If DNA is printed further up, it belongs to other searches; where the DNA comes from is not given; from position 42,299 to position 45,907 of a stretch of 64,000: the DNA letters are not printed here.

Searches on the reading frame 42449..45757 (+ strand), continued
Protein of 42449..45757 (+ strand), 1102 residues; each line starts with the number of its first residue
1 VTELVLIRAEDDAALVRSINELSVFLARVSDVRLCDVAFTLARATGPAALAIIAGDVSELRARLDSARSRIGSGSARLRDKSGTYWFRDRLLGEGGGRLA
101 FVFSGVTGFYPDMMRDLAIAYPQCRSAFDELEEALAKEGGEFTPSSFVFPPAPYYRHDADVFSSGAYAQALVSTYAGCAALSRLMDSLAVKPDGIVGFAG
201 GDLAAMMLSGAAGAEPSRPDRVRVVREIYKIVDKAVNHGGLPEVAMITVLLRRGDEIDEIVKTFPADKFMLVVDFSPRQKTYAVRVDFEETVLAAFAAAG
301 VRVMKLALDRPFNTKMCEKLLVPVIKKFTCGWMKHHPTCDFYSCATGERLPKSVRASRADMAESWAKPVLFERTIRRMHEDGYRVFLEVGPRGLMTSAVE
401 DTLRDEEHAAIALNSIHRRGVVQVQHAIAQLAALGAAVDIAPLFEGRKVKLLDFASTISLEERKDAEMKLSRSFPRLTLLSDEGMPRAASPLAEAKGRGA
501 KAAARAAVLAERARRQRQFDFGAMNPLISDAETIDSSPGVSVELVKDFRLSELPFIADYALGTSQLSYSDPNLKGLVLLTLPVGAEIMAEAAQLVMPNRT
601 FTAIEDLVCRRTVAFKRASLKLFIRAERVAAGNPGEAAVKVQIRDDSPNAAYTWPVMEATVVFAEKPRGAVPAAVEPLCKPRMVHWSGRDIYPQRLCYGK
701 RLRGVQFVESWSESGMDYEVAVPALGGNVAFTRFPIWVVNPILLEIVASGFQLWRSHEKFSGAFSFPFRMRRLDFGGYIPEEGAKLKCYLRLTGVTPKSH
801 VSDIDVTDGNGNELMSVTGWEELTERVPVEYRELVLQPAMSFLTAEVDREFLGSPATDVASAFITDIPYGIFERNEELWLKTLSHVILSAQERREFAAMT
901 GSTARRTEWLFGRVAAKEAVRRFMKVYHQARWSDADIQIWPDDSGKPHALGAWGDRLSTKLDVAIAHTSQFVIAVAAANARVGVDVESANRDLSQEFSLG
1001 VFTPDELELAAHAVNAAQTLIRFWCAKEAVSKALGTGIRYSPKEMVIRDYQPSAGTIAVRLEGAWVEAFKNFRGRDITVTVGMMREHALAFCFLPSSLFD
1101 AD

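Call 38: search_protein_families(library=ncbifam, proteins=[P0150, P0166, P0198, P0137, P0144], max_evalue=1e-10)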
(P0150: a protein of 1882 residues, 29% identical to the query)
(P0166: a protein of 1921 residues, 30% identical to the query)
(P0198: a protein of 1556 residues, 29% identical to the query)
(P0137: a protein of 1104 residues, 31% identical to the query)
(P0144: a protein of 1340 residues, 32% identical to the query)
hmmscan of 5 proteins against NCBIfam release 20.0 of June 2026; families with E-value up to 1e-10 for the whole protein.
P0150 (1882 aa): 22 families
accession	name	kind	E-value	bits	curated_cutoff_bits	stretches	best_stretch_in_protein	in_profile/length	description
TIGR02813.1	omega_3_PfaA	subfamily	1.9e-207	691.7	1010.1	2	8-922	6-919/2582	polyketide-type polyunsaturated fatty acid synthase PfaA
NF045894.1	PKS_plus_SDR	equivalog_domain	2.3e-162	542.5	1740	2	184-937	143-865/1515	type I polyketide synthase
NF040607.1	mycolic_Pks13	equivalog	4.5e-108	362.5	2100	3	190-504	247-557/1680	polyketide synthase Pks13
NF041183.1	Pks2_ls1_myc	equivalog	1e-107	360.8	2400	1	11-929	4-859/2086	sulfolipid-1 biosynthesis phthioceranic/hydroxyphthioceranic acid synthase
TIGR03150.1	fabF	equivalog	6.5e-56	189.7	493.75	1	185-466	132-406/407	beta-ketoacyl-ACP synthase II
NF004970.0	PRK06333.1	subfamily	6.6e-53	180.1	525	1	168-469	130-422/424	beta-ketoacyl-ACP synthase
NF005589.0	PRK07314.1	subfamily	6.8e-53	179.9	387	1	185-468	135-411/413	beta-ketoacyl-ACP synthase II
NF053555.1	prodigi_MBC_PigJ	equivalog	1.7e-43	149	900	1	196-467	495-757/759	prodigiosin MBC biosynthesis protein PigJ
NF006618.0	PRK09185.1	subfamily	3.9e-39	134.8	407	1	194-467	141-391/394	beta-ketoacyl-ACP synthase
NF058662.1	cispenta_AmcF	equivalog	8.4e-39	133.6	325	1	194-467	109-368/369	cispentacin biosynthesis acyltransferase subunit AmcF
NF005490.0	PRK07103.1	equivalog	3.6e-37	128.4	445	1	194-468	149-412/414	polyketide beta-ketoacyl:acyl carrier protein synthase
NF006274.0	PRK08439.1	equivalog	2.7e-36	125.2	621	1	188-467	136-404/406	beta-ketoacyl-ACP synthase II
NF006434.0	PRK08722.1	equivalog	4.7e-36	124.5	759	1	185-467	135-412/414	beta-ketoacyl-ACP synthase II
NF006587.0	PRK09116.1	equivalog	1.9e-35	122.4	470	1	196-467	146-405/408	beta-ketoacyl-ACP synthase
NF005935.0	PRK07967.1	equivalog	1.4e-33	116.4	630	1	196-468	144-403/406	beta-ketoacyl-ACP synthase I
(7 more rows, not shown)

P0166 (1921 aa): 22 families
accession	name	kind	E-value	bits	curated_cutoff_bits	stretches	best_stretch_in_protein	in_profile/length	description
TIGR02813.1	omega_3_PfaA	subfamily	6.6e-202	673.3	1010.1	2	18-935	8-918/2582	polyketide-type polyunsaturated fatty acid synthase PfaA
NF045894.1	PKS_plus_SDR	equivalog_domain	1.1e-155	520.4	1740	2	193-951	144-865/1515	type I polyketide synthase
NF040607.1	mycolic_Pks13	equivalog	2e-109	366.9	2100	1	199-945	248-1002/1680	polyketide synthase Pks13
NF041183.1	Pks2_ls1_myc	equivalog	6.4e-107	358.2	2400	2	200-941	151-857/2086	sulfolipid-1 biosynthesis phthioceranic/hydroxyphthioceranic acid synthase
TIGR03150.1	fabF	equivalog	8.4e-51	172.9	493.75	1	192-475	131-406/407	beta-ketoacyl-ACP synthase II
NF005589.0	PRK07314.1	subfamily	3e-48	164.6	387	1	183-478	128-412/413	beta-ketoacyl-ACP synthase II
NF004970.0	PRK06333.1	subfamily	8.1e-48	163.3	525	1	177-479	131-423/424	beta-ketoacyl-ACP synthase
NF053555.1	prodigi_MBC_PigJ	equivalog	4.8e-43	147.5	900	1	203-476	494-757/759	prodigiosin MBC biosynthesis protein PigJ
NF005490.0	PRK07103.1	equivalog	8.6e-42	143.6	445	1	201-477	148-412/414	polyketide beta-ketoacyl:acyl carrier protein synthase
NF058662.1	cispenta_AmcF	equivalog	2.7e-41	141.8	325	1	202-434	109-336/369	cispentacin biosynthesis acyltransferase subunit AmcF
NF006618.0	PRK09185.1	subfamily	5.9e-35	121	407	1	202-475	141-390/394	beta-ketoacyl-ACP synthase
NF005076.0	PRK06501.1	equivalog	2.6e-34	118.8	629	1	200-476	153-421/425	beta-ketoacyl-ACP synthase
NF006434.0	PRK08722.1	equivalog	4.2e-34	118.1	759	1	193-475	135-411/414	beta-ketoacyl-ACP synthase II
NF004618.0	PRK05952.1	equivalog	4.3e-33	114.8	455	1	197-432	122-350/384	beta-ketoacyl-ACP synthase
NF006274.0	PRK08439.1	equivalog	3.1e-32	111.9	621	1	195-475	135-403/406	beta-ketoacyl-ACP synthase II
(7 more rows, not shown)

P0198 (1556 aa): 21 families
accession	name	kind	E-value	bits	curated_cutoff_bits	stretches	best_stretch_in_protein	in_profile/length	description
TIGR02813.1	omega_3_PfaA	subfamily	1.9e-176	588.8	1010.1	1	7-926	4-919/2582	polyketide-type polyunsaturated fatty acid synthase PfaA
NF045894.1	PKS_plus_SDR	equivalog_domain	9e-142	474.3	1740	2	183-941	139-865/1515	type I polyketide synthase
NF040607.1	mycolic_Pks13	equivalog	2.3e-102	343.6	2100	2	6-480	97-536/1680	polyketide synthase Pks13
NF041183.1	Pks2_ls1_myc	equivalog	5.3e-96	322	2400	1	197-937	153-863/2086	sulfolipid-1 biosynthesis phthioceranic/hydroxyphthioceranic acid synthase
TIGR03150.1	fabF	equivalog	3.5e-50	170.9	493.75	1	180-467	127-406/407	beta-ketoacyl-ACP synthase II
NF004970.0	PRK06333.1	subfamily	2.8e-48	164.8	525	1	170-470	129-422/424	beta-ketoacyl-ACP synthase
NF053555.1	prodigi_MBC_PigJ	equivalog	3.1e-48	164.6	900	1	200-468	496-757/759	prodigiosin MBC biosynthesis protein PigJ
NF005589.0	PRK07314.1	subfamily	7.3e-46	156.7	387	1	188-470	135-412/413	beta-ketoacyl-ACP synthase II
NF006618.0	PRK09185.1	subfamily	8e-40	137.1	407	1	196-468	140-391/394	beta-ketoacyl-ACP synthase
NF058662.1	cispenta_AmcF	equivalog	5.3e-38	131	325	1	196-416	108-325/369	cispentacin biosynthesis acyltransferase subunit AmcF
TIGR00128.1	fabD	equivalog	6.2e-37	127.6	260.9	1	585-883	2-281/290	ACP S-malonyltransferase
NF006274.0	PRK08439.1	equivalog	1.1e-35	123.3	621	1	191-467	137-403/406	beta-ketoacyl-ACP synthase II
NF005490.0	PRK07103.1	equivalog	3.5e-35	121.8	445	1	194-469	146-412/414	polyketide beta-ketoacyl:acyl carrier protein synthase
NF005076.0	PRK06501.1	equivalog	7.3e-35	120.6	629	1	195-468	153-421/425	beta-ketoacyl-ACP synthase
NF004618.0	PRK05952.1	equivalog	1.8e-34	119.3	455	1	191-428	121-352/384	beta-ketoacyl-ACP synthase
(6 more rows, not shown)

P0137 (1104 aa): 8 families
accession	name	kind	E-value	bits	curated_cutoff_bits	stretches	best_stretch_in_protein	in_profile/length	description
NF045894.1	PKS_plus_SDR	equivalog_domain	3.1e-45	154.3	1740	1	15-455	449-860/1515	type I polyketide synthase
TIGR02813.1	omega_3_PfaA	subfamily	3.4e-45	153.4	1010.1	1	60-445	531-919/2582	polyketide-type polyunsaturated fatty acid synthase PfaA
TIGR00128.1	fabD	equivalog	2.7e-31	109.1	260.9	1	108-405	2-283/290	ACP S-malonyltransferase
TIGR03131.1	malonate_mdcH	equivalog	7.4e-24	84.7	297.9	1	109-423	1-288/297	malonate decarboxylase subunit epsilon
NF041183.1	Pks2_ls1_myc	equivalog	2.1e-20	71.3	2400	1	41-455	478-862/2086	sulfolipid-1 biosynthesis phthioceranic/hydroxyphthioceranic acid synthase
NF037940.1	PKS_MbtD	equivalog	3.1e-20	71.9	1150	1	105-468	88-433/978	mycobactin polyketide synthase MbtD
NF040607.1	mycolic_Pks13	equivalog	1.2e-19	69.4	2100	1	41-462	609-1010/1680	polyketide synthase Pks13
NF037941.1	PKS_NbtC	equivalog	1.9e-11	42.7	1150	1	104-408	92-383/1027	nocobactin polyketide synthase NbtC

P0144 (1340 aa): 9 families
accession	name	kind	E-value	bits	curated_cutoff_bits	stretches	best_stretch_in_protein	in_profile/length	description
TIGR02813.1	omega_3_PfaA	subfamily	5.2e-73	245.7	1010.1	2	39-473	509-941/2582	polyketide-type polyunsaturated fatty acid synthase PfaA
NF045894.1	PKS_plus_SDR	equivalog_domain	2.3e-51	174.6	1740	1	14-455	449-858/1515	type I polyketide synthase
TIGR00128.1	fabD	equivalog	7.9e-29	101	260.9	1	108-407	2-283/290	ACP S-malonyltransferase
TIGR03131.1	malonate_mdcH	equivalog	1.8e-22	80.1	297.9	1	183-414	56-279/297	malonate decarboxylase subunit epsilon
NF041183.1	Pks2_ls1_myc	equivalog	6.3e-22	76.3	2400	1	11-452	447-857/2086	sulfolipid-1 biosynthesis phthioceranic/hydroxyphthioceranic acid synthase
NF037940.1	PKS_MbtD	equivalog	1.4e-20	73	1150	1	22-421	16-384/978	mycobactin polyketide synthase MbtD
NF040607.1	mycolic_Pks13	equivalog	1.9e-18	65.4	2100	1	40-694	608-1212/1680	polyketide synthase Pks13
NF037941.1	PKS_NbtC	equivalog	8.8e-16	57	1150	1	14-411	12-384/1027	nocobactin polyketide synthase NbtC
TIGR00556.1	pantethn_trn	domain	7.6e-13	48.7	45.35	0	1214-1301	3-97/128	phosphopantetheine--protein transferase domain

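Call 45: search_protein_families(library=pfam, proteins=[L013:6466-7452:+, L013:7538-8545:+, L013:13545-14567:+, L013:14603-17008:+, L016:6434-7687:+, L016:7742-8584:+, L016:13572-15053:+, L016:15152-16462:-, L009:3911-4210:+, L009:4224-4736:+], max_evalue=0.001)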
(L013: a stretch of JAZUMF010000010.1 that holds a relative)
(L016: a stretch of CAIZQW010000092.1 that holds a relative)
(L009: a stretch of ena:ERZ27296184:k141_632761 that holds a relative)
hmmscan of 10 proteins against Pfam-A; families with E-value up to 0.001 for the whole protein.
L013:6466-7452:+ (328 aa): 1 family
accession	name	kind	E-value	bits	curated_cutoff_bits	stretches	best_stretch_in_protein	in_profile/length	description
PF05686.18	Glyco_transf_90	-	1.6e-15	57.4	24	1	150-300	150-301/396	Glycosyl transferase family 90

L013:7538-8545:+ (335 aa): 1 family
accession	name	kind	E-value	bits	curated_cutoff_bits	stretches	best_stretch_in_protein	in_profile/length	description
PF02826.25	2-Hacid_dh_C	-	3.3e-41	141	25.1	1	147-295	30-178/178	D-isomer specific 2-hydroxyacid dehydrogenase, NAD binding domain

L013:13545-14567:+ (340 aa): 2 families
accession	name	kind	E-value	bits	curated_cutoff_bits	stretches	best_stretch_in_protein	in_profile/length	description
PF01409.25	tRNA-synt_2d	-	4.2e-91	305.2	19.8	1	92-339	2-246/246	tRNA synthetases class II core domain (F)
PF02912.23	Phe_tRNA-synt_N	-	7.6e-22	77.5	22.3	1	22-86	2-66/69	Aminoacyl tRNA synthetase class II, N-terminal domain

L013:14603-17008:+ (801 aa): 5 families
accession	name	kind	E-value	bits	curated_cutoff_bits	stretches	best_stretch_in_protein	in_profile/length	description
PF03483.22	B3_4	-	2.2e-61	206.9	29.3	1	215-387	1-173/174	B3/4 domain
PF17759.6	tRNA_synthFbeta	-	2.3e-37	129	22.4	1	477-689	1-214/214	Phenylalanyl tRNA synthetase beta chain CLM domain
PF03147.19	FDX-ACB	-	5.8e-27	94.4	31.1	1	706-799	1-94/94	Ferredoxin-fold anticodon binding domain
PF01588.26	tRNA_bind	-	1.1e-23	83.5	27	1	47-147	1-95/96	Putative tRNA binding domain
PF03484.21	B5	-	1.7e-19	70.2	28.6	1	408-473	1-66/67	tRNA synthetase B5 domain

L016:6434-7687:+ (417 aa): 0 families

L016:7742-8584:+ (280 aa): 2 families
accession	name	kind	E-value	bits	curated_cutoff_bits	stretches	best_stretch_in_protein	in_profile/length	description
PF02548.21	Pantoate_transf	-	1e-110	369.7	28.7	1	18-271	4-258/259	Ketopantoate hydroxymethyltransferase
PF01177.27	Asp_Glu_race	-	0.00011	22.5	31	1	169-216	49-97/211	Asp/Glu/Hydantoin racemase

L016:13572-15053:+ (493 aa): 1 family
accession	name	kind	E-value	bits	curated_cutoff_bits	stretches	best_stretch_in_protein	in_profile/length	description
PF13372.12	Alginate_exp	-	6.9e-16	58.5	25.2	1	54-375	6-291/395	Alginate export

L016:15152-16462:- (436 aa): 2 families
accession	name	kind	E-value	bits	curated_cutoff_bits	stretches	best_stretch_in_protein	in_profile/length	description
PF04055.27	Radical_SAM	-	8.6e-17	62.2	29.5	1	147-305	2-163/166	Radical SAM superfamily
PF01455.23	HupF_HypC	-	4.8e-13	49.5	28.5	1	1-64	1-65/65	HupF/HypC family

L009:3911-4210:+ (99 aa): 0 families

L009:4224-4736:+ (171 aa): 1 family
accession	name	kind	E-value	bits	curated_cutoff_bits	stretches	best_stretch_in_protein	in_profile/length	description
PF01663.27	Phosphodiest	-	2.1e-18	67.5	23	1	4-137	1-120/342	Type I phosphodiesterase / nucleotide pyrophosphatase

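Call 76: search_protein_families(library=ncbifam, proteins=[L005:11302-12075:+, L009:3911-4210:+], max_evalue=0.01)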
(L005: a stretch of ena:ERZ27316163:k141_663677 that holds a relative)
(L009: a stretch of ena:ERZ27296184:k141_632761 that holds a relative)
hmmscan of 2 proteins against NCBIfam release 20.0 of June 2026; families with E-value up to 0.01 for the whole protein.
L005:11302-12075:+ (257 aa): 11 families
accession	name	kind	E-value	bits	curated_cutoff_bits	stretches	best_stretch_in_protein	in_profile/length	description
TIGR03820.1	lys_2_3_AblA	equivalog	1.7e-68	231.3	525.4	1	8-254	87-333/417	lysine 2,3-aminomutase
TIGR04368.1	Glu_2_3_NH3_mut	equivalog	4.7e-57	193.4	650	1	6-254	129-377/404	glutamate 2,3-aminomutase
TIGR00238.1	TIGR00238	subfamily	1.7e-56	191.6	199.2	1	3-247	87-331/331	KamA family radical SAM protein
TIGR03822.1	AblA_like_2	hypoth_equivalog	2.6e-54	184.5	396.25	1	6-255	65-316/321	lysine-2,3-aminomutase-like protein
TIGR04468.1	arg_2_3_am_muta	equivalog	8.9e-53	179.5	600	1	2-244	73-319/351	arginine 2,3-aminomutase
TIGR03821.1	EFP_modif_epmB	equivalog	1.4e-49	168.8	369.3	1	2-254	69-321/321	EF-P beta-lysylation protein EpmB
NF053742.1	LipS1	equivalog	6.4e-05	22.7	230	1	33-108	10-81/268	LipS1 family lipoyl synthase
TIGR04078.1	rSAM_yydG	equivalog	0.00031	20.3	300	1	33-105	4-74/309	YydG family radical SAM peptide epimerase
TIGR00089.1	TIGR00089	subfamily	0.0036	16.2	251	1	31-146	140-254/429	MiaB/RimO family radical SAM methylthiotransferase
NF004884.0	PRK06245.1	equivalog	0.0045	15.9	209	1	28-117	13-101/340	7,8-didemethyl-8-hydroxy-5-deazariboflavin synthase subunit CofG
NF002348.0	PRK01310.1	equivalog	0.0069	16.3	115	0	135-185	33-83/106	hypothetical protein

L009:3911-4210:+ (99 aa): 7 families
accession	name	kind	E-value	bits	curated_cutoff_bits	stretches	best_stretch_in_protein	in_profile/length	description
NF002148.0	PRK00982.1-2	subfamily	8.1e-06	25.6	71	1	7-61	3-53/79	acyl carrier protein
TIGR00517.1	acyl_carrier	equivalog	1.8e-05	24.5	70.45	1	13-61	4-52/77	acyl carrier protein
NF002150.0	PRK00982.1-4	subfamily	6.5e-05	23.1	66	1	6-62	3-55/80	acyl carrier protein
NF003757.0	PRK05350.1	equivalog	0.0023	18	65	1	6-60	4-54/83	acyl carrier protein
NF005079.0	PRK06508.1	equivalog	0.0025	18.2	83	1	17-71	8-61/93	acyl carrier protein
NF002147.0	PRK00982.1-1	equivalog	0.004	17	84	1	11-61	6-56/83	acyl carrier protein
NF002149.0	PRK00982.1-3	equivalog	0.009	15.9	106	0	31-61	22-52/78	acyl carrier protein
